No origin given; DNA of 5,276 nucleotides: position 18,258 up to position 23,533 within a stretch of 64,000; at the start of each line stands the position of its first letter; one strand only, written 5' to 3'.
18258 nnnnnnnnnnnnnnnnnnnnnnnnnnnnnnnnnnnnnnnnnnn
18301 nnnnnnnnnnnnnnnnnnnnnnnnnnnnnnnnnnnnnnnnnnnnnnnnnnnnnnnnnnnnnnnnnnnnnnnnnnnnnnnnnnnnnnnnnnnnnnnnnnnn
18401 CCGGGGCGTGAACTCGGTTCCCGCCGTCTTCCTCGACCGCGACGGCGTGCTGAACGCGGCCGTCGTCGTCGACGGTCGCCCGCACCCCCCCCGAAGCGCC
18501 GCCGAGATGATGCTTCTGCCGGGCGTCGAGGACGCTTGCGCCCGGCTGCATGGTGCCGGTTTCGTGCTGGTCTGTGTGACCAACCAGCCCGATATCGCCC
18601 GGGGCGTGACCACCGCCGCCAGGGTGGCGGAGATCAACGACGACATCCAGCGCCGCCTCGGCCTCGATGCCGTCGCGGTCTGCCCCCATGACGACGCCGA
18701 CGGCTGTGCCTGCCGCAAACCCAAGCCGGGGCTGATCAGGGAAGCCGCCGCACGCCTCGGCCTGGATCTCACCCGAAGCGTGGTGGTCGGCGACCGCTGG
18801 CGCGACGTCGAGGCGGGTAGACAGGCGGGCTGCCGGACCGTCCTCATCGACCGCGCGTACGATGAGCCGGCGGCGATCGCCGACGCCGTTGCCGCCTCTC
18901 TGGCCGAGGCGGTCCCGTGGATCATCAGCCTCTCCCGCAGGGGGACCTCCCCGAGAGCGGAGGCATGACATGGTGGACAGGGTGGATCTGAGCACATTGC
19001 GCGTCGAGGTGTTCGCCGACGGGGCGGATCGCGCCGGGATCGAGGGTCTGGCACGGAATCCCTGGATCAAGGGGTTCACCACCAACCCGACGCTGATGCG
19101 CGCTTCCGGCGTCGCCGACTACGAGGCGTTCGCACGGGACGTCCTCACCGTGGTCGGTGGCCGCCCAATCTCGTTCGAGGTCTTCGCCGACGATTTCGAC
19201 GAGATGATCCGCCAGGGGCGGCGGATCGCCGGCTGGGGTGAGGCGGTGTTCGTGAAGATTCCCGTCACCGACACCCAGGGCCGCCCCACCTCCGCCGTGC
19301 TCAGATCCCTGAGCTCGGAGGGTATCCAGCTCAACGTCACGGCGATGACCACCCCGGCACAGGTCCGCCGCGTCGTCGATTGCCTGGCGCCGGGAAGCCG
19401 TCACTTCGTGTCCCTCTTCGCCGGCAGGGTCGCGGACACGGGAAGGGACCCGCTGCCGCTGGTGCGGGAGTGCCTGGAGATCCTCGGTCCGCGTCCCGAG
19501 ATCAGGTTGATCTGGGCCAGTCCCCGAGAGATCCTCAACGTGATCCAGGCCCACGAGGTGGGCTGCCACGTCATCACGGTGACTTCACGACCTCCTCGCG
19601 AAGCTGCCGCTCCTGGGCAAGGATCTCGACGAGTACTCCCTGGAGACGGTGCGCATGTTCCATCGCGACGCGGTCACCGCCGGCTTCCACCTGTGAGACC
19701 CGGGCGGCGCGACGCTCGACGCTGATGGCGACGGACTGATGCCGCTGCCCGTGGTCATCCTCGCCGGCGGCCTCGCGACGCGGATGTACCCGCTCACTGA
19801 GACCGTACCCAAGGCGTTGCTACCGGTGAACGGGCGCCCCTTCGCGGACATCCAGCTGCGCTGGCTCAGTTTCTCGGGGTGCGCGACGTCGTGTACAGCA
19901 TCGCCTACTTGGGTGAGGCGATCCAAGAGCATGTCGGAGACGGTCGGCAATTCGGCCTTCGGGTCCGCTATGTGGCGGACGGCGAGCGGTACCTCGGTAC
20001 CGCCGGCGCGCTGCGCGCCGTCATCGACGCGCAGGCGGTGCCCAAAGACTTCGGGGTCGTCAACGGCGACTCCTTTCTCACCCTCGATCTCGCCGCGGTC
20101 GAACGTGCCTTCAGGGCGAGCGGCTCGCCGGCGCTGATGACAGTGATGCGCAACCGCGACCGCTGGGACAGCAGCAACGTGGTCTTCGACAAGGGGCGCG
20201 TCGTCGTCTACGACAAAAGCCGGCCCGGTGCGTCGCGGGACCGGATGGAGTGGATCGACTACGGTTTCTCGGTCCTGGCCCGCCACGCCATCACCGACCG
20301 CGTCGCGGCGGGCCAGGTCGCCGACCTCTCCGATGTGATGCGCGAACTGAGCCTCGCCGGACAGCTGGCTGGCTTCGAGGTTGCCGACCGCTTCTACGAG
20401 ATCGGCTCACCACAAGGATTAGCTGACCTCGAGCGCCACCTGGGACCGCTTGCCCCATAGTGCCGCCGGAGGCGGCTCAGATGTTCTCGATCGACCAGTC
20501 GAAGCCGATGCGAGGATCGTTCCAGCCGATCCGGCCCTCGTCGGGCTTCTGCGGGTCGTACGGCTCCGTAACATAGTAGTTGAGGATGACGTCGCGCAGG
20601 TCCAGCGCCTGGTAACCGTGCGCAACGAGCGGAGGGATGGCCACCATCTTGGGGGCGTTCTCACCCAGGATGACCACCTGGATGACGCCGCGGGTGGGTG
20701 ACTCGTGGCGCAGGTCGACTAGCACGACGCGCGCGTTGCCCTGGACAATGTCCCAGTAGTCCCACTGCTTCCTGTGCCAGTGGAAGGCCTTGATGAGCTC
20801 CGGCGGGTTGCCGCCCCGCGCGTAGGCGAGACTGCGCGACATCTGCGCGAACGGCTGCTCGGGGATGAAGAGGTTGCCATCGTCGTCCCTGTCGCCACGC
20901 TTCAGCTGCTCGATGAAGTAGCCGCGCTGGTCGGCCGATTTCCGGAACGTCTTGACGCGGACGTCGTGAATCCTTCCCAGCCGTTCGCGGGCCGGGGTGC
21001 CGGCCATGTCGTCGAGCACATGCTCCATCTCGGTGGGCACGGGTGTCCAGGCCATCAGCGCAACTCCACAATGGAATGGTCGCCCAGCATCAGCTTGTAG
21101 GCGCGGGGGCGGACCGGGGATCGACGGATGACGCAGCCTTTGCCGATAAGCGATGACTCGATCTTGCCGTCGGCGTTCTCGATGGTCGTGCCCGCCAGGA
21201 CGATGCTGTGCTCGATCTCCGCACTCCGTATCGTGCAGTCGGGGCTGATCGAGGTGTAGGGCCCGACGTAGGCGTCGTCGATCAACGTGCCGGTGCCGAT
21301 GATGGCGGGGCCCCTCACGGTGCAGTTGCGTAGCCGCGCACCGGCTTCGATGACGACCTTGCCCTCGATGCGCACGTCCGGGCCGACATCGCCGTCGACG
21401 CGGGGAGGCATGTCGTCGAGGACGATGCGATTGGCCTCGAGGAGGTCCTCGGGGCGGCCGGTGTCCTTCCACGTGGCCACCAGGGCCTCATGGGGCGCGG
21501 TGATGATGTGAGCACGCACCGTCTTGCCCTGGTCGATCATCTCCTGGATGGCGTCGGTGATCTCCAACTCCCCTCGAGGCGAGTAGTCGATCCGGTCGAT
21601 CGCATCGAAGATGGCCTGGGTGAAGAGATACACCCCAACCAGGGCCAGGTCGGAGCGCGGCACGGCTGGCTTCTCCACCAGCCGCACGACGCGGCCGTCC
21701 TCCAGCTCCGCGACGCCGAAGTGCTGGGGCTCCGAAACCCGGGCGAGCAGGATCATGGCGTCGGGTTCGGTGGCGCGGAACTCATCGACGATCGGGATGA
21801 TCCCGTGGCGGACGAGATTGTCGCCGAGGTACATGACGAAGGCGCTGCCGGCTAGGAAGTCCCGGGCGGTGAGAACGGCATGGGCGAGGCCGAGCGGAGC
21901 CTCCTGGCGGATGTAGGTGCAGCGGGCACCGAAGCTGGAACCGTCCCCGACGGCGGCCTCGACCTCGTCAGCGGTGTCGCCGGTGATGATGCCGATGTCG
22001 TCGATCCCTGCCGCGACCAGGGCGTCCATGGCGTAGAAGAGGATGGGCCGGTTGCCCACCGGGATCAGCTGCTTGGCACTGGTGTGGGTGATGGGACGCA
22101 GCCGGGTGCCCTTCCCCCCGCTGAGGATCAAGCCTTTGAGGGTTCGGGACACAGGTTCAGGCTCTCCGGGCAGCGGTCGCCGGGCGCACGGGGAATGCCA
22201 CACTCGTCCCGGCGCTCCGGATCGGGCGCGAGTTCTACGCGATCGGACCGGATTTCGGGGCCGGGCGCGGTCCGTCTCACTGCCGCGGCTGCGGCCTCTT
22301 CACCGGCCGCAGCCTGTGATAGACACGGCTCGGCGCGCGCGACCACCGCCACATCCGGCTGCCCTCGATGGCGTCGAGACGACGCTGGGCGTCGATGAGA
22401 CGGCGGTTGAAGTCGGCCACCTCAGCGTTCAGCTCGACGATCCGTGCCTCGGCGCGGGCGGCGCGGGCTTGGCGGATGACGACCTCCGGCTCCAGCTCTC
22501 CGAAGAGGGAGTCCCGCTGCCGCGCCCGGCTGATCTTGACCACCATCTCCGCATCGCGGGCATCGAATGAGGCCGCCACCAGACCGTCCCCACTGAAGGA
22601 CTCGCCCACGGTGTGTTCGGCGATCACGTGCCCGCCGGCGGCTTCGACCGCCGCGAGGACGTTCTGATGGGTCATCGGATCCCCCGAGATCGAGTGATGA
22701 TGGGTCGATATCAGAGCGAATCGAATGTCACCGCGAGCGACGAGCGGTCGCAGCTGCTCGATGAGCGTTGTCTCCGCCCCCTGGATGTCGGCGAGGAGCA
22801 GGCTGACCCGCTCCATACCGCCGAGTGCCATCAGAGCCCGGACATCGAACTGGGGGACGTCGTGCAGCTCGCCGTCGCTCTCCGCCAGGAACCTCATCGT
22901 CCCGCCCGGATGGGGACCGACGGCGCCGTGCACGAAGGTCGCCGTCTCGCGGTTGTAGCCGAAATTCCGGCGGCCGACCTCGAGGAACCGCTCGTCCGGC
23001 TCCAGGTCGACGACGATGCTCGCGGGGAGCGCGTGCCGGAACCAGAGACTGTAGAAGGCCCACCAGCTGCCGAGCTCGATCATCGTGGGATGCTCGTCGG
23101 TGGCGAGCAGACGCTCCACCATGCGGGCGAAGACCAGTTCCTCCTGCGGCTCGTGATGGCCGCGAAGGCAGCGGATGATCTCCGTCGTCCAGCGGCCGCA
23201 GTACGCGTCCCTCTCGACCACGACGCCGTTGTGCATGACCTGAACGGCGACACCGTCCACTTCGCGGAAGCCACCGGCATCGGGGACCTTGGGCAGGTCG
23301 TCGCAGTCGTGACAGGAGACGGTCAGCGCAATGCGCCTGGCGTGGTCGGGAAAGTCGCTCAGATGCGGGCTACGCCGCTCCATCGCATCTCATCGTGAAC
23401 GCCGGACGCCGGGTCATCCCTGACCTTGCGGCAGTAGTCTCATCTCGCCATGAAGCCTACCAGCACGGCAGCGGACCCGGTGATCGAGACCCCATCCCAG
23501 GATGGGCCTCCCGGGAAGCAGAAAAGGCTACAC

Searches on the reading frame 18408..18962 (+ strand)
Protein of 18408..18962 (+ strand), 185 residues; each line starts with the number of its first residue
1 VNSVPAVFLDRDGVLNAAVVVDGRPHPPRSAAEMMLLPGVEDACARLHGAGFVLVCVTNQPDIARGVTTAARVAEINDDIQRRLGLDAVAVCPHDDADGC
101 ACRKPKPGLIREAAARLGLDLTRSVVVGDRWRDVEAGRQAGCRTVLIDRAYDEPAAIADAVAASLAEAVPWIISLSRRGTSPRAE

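Call 76: search_protein_families(library=pfam, proteins=[window:18408-18962:+], max_evalue=0.001)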
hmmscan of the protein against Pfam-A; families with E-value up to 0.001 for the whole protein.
window:18408-18962:+ (185 aa): 5 families
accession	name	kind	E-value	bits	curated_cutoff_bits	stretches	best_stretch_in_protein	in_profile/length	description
PF13242.12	Hydrolase_like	-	4.6e-15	55.7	22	1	102-167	2-74/75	HAD-hyrolase-like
PF00702.32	Hydrolase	-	5.1e-13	50.3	26.4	1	35-141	98-191/191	haloacid dehalogenase-like hydrolase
PF13419.12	HAD_2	-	8.9e-08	32.9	23.8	1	101-146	132-177/178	Haloacid dehalogenase-like hydrolase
PF12710.13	HAD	-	5.8e-05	24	27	1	29-137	71-188/189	haloacid dehalogenase-like hydrolase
PF08645.17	PNK3P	-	0.00023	21.4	22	1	35-129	29-125/161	Polynucleotide kinase 3 phosphatase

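Call 77: search_protein_families(library=ncbifam, proteins=[window:18408-18962:+], max_evalue=0.00001)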
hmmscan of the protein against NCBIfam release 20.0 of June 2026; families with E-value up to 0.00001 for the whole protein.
window:18408-18962:+ (185 aa): 20 families
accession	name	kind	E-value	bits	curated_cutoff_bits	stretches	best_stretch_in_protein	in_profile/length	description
TIGR01656.1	Histidinol-ppas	subfamily_domain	1.5e-39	135.2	84.15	1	5-148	1-147/149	histidinol-phosphate phosphatase domain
NF006506.0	PRK08942.1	equivalog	1.5e-35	122.4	178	1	3-151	2-151/182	D-glycero-beta-D-manno-heptose 1,7-bisphosphate 7-phosphatase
NF005264.0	PRK06769.1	equivalog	4.7e-32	111.2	217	1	2-149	2-138/175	HAD-IIIA family hydrolase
TIGR01662.1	HAD-SF-IIIA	subfamily_domain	3.1e-26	92.2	44.6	1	6-149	2-140/141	HAD-IIIA family hydrolase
TIGR00213.1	GmhB_yaeD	subfamily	2.7e-22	79.3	149.6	1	5-149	2-151/176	D-glycero-beta-D-manno-heptose 1,7-bisphosphate 7-phosphatase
NF050049.1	HBPPhtaseGmhB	domain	9.3e-18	64.6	250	1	6-152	5-149/171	D-glycero-alpha-D-manno-heptose-1,7-bisphosphate 7-phosphatase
NF003937.0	PRK05446.1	equivalog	1.1e-16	60.9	443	1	5-162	4-163/355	bifunctional histidinol-phosphatase/imidazoleglycerol-phosphate dehydratase HisB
TIGR01449.2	PGP_bact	equivalog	4.4e-15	55.8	180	1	35-166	85-203/213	phosphoglycolate phosphatase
TIGR01261.1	hisB_Nterm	equivalog_domain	1.2e-12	47.6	140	1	6-148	3-147/161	histidinol-phosphatase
NF009695.0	PRK13222.1-2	equivalog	1.5e-11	44.2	225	1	34-168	93-218/226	phosphoglycolate phosphatase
NF009696.0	PRK13222.1-3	equivalog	6.6e-10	39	359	1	59-155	100-194/223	N-acetylmuramic acid 6-phosphate phosphatase MupP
NF009700.0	PRK13226.1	equivalog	8e-08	32.2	342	1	35-148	95-195/229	phosphoglycolate phosphatase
NF009697.0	PRK13222.1-4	equivalog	3.9e-07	29.6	327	1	35-160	94-206/232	phosphoglycolate phosphatase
TIGR03351.1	PhnX-like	hypoth_equivalog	5.4e-07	29.8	218.9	1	32-145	84-187/220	phosphonatase-like hydrolase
TIGR02253.1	CTE7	subfamily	7.4e-07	29.2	169.75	1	35-154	94-201/221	TIGR02253 family HAD-type hydrolase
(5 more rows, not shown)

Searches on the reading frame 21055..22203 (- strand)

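Call 29: search_protein_families(library=pfam, proteins=[window:21055-22203:-], max_evalue=0.001)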
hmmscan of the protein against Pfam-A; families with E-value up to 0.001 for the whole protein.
window:21055-22203:- (382 aa): 4 families
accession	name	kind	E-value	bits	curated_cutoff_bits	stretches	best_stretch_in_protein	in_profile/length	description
PF00483.29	NTP_transferase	-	1.7e-52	178.9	21.2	1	23-262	1-243/245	Nucleotidyl transferase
PF12804.13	NTP_transf_3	-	9.9e-09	36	27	1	24-128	1-95/160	MobA-like NTP transferase domain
PF25084.1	LbH_EIF2B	-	6.8e-07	29.7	54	1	272-341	17-87/105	EIF2B subunit epsilon LbH domain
PF00132.30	Hexapep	-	9.3e-06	25.6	27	0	283-308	2-28/36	Bacterial transferase hexapeptide (six repeats)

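Call 60: search_protein_families(library=ncbifam, proteins=[window:21055-22203:-], max_evalue=0.00001)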
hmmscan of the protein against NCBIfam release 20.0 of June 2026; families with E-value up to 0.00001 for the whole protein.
window:21055-22203:- (382 aa): 32 families (the best 25 are shown)
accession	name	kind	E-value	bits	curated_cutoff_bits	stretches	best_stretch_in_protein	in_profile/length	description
TIGR01208.1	rmlA_long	equivalog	2.8e-130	434.3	320.25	1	23-381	1-353/353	glucose-1-phosphate thymidylyltransferase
TIGR03992.1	Arch_glmU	subfamily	4.6e-76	256.2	292.1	1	23-357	2-325/393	bifunctional sugar-1-phosphate nucleotidylyltransferase/acetyltransferase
NF041173.1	Sug_nt_acttase_Thmprot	equivalog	4.5e-52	177.4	600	1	23-342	2-311/405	bifunctional sugar-1-phosphate nucleotidylyltransferase/acetyltransferase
TIGR01207.1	rmlA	equivalog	2.3e-49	168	360.65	1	23-261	1-236/286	glucose-1-phosphate thymidylyltransferase RfbA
NF041313.1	UDPGP_AglF_Halo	equivalog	3e-46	157.8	400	1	23-233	2-213/234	UTP--glucose-1-phosphate uridylyltransferase AglF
NF012024.0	PRK15480.1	equivalog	1.1e-40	139.5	588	1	20-260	2-239/292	glucose-1-phosphate thymidylyltransferase RfbA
NF052502.1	man1P_GTase_Rv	exception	1e-38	133.1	440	1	25-360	4-325/352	mannose-1-phosphate guanylyltransferase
TIGR01099.1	galU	equivalog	1e-31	110.5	326.8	2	93-231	94-243/261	UTP--glucose-1-phosphate uridylyltransferase GalU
TIGR01173.1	glmU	equivalog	2.2e-23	82.8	366.85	1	25-333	4-320/452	bifunctional UDP-N-acetylglucosamine diphosphorylase/glucosamine-1-phosphate N-acetyltransferase GlmU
NF045761.1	NAMPUrTaseMurU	equivalog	5.3e-23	82.1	250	1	22-258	1-224/226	N-acetylmuramate alpha-1-phosphate uridylyltransferase MurU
NF010934.1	PRK14354.1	equivalog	2.8e-21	75.6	450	1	25-337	3-318/447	bifunctional UDP-N-acetylglucosamine diphosphorylase/glucosamine-1-phosphate N-acetyltransferase GlmU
NF010933.0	PRK14353.1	equivalog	4.9e-21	74.9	505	1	20-234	4-221/453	bifunctional UDP-N-acetylglucosamine diphosphorylase/glucosamine-1-phosphate N-acetyltransferase GlmU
NF003670.0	PRK05293.1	equivalog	3.3e-20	72.4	470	1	23-360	6-353/382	glucose-1-phosphate adenylyltransferase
NF010935.0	PRK14355.1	equivalog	3.9e-20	71.9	718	1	22-240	4-226/459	bifunctional UDP-N-acetylglucosamine diphosphorylase/glucosamine-1-phosphate N-acetyltransferase GlmU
NF010938.0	PRK14358.1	equivalog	1.1e-19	70.3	500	1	20-331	6-326/481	bifunctional N-acetylglucosamine-1-phosphate uridyltransferase/glucosamine-1-phosphate acetyltransferase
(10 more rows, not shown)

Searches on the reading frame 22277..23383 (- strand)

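Call 29: search_protein_families(library=pfam, proteins=[window:22277-23383:-], max_evalue=0.001)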
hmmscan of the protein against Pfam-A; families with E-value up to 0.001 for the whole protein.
window:22277-23383:- (368 aa): 1 family
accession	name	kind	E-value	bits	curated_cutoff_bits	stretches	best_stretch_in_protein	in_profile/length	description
PF05050.19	Methyltransf_21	-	0.00074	20.1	22.7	0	108-250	9-170/173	Methyltransferase FkbM domain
